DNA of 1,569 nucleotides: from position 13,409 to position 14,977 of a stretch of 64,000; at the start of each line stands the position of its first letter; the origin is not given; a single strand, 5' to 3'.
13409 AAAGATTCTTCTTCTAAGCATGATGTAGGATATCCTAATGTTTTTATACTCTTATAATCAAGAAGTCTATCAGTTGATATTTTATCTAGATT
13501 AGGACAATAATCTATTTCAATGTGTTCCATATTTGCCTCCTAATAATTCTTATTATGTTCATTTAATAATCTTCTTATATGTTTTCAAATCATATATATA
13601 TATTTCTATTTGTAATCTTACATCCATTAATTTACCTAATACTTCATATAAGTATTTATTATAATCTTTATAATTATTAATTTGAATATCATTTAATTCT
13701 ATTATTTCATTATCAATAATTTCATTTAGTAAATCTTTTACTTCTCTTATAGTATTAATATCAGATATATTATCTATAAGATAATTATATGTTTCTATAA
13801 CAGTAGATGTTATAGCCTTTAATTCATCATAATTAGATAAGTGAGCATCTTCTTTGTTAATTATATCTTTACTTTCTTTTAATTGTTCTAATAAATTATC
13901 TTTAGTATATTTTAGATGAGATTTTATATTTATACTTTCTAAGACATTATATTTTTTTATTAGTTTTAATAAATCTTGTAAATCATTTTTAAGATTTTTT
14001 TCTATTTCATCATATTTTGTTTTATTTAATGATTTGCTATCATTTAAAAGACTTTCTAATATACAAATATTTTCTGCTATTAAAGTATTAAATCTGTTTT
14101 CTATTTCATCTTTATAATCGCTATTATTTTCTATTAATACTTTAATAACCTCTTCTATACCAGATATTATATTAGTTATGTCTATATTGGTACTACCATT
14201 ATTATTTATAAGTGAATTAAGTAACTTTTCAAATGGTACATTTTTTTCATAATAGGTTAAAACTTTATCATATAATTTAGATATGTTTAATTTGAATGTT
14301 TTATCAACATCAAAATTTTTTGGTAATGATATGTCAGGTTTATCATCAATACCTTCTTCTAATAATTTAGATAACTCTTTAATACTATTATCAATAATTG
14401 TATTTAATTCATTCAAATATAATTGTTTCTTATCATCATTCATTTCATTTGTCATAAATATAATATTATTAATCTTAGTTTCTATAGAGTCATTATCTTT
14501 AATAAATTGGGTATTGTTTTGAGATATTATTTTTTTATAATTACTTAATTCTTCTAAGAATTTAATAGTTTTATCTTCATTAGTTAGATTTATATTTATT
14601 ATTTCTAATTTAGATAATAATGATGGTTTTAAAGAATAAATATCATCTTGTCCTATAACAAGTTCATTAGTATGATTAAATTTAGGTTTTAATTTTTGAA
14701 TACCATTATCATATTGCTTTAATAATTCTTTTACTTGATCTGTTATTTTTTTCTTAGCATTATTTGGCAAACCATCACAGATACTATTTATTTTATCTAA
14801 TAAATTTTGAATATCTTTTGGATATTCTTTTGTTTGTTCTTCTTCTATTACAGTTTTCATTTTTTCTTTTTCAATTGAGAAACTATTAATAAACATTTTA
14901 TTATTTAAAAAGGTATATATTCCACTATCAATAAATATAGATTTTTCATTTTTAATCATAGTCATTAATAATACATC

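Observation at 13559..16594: Modular shuffling inside the family: two N-module subtypes and one chimeric double-module member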

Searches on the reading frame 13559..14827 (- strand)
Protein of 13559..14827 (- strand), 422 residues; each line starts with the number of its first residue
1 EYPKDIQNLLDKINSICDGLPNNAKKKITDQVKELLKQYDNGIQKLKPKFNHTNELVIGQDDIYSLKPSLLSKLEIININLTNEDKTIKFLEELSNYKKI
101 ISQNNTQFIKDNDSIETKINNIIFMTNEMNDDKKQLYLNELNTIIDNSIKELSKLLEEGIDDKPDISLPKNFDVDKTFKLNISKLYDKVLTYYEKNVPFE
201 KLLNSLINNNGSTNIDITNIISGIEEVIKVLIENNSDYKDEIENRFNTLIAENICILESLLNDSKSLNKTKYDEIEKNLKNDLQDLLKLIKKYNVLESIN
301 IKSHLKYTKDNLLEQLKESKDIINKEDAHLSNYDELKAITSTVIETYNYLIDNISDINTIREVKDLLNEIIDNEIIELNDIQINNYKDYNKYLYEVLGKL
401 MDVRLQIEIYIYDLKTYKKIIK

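Call 31: find_homologous_proteins(query=A2, max_evalue=0.00001)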
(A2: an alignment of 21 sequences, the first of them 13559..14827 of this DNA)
Query A2 (21 sequences) (422 aa, profile of the alignment): 1 proteins with E <= 0.00001 among 8000 candidates.
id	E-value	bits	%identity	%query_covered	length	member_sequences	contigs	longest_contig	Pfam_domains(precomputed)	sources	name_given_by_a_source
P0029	1.4e-127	444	47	100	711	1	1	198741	-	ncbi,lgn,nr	ncbi:MAG: hypothetical protein VZS44_01325 [Bacilli bacterium]|nr:hypothetical protein [Bacilli bact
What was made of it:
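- Tried and rejected: The word-indexed protein search with the core alignment was swamped by low-complexity candidates and returned only P8 (call 31).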

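Call 53: find_related_loci(query=A5, collection=genome_contigs, flank=10000)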
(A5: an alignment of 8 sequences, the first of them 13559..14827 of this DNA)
Query A5 (422 aa) in genome_contigs; peptide patterns used: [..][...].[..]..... (x = any residue, [..] = any of these).
63 stretches matched a pattern, but none encodes a relative of the query by tblastn (E <= 1e-3).

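Call 67: find_related_loci(query=A5, collection=metagenome_contigs, flank=10000)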
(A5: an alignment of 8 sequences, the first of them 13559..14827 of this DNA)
Query A5 (422 aa) in metagenome_contigs; peptide patterns used: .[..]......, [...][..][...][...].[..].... (x = any residue, [..] = any of these).
600 stretches matched a pattern, but none encodes a relative of the query by tblastn (E <= 1e-3).
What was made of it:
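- Tried and rejected: Pattern scans for the core found no relatives in GTDB genome contigs or in JGI metagenome contigs (calls 53, 67).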
